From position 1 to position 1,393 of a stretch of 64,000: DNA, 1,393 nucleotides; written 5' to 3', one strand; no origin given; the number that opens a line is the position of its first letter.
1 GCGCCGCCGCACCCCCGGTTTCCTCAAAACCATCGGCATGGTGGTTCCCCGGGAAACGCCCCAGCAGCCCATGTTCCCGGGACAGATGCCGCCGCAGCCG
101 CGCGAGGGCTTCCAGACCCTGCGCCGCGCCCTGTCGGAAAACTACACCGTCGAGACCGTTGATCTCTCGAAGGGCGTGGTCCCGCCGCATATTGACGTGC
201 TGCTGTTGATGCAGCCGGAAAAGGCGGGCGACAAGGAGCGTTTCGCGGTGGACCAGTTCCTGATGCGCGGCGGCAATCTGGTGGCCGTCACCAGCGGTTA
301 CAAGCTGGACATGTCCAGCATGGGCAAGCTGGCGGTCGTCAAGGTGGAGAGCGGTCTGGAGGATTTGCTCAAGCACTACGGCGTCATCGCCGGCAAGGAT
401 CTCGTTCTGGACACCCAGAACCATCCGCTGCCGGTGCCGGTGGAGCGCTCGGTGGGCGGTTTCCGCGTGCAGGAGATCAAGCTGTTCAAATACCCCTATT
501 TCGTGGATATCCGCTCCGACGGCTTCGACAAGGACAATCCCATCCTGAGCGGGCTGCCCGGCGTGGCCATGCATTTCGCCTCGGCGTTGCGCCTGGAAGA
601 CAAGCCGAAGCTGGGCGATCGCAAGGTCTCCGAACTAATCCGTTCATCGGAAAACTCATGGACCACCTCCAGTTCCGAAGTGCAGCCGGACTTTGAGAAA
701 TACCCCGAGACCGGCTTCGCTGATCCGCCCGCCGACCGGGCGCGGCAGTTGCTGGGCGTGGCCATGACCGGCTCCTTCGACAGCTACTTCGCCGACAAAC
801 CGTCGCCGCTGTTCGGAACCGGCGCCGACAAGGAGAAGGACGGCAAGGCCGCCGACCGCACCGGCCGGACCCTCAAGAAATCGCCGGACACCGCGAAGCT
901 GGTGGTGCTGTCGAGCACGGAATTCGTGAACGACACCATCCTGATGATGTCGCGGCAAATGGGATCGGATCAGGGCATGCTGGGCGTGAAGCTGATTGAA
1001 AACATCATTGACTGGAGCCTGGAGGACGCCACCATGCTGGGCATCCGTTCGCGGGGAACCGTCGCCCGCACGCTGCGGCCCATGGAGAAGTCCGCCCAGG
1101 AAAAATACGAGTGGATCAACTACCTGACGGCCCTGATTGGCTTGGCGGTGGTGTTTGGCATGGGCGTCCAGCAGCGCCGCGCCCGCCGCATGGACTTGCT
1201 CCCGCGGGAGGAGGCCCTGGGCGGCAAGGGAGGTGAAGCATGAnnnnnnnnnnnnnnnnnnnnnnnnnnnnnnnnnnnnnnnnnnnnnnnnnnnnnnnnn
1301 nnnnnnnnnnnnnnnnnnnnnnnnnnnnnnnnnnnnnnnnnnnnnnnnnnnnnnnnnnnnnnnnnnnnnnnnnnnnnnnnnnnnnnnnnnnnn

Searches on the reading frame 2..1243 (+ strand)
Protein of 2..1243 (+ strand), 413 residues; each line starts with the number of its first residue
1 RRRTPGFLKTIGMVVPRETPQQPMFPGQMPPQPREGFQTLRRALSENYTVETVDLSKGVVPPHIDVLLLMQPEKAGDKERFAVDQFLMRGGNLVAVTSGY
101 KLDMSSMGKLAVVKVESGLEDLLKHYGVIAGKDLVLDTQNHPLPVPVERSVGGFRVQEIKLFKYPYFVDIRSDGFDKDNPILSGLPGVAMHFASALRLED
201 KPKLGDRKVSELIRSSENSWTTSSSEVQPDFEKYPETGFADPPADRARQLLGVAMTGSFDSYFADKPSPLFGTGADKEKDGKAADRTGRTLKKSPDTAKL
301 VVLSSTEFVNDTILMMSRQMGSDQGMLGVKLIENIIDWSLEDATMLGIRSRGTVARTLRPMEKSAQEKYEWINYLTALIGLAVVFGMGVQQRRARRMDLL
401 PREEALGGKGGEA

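Call 22: search_protein_families(library=pfam, max_evalue=1e-8, proteins=[window:2-1243:+])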
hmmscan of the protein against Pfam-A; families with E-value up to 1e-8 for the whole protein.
window:2-1243:+ (413 aa): 1 family
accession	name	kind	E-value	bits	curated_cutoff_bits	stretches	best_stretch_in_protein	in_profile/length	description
PF09822.16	ABC_transp_aux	-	7.3e-44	150.6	34.7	1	33-319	17-268/288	ABC-type uncharacterized transport system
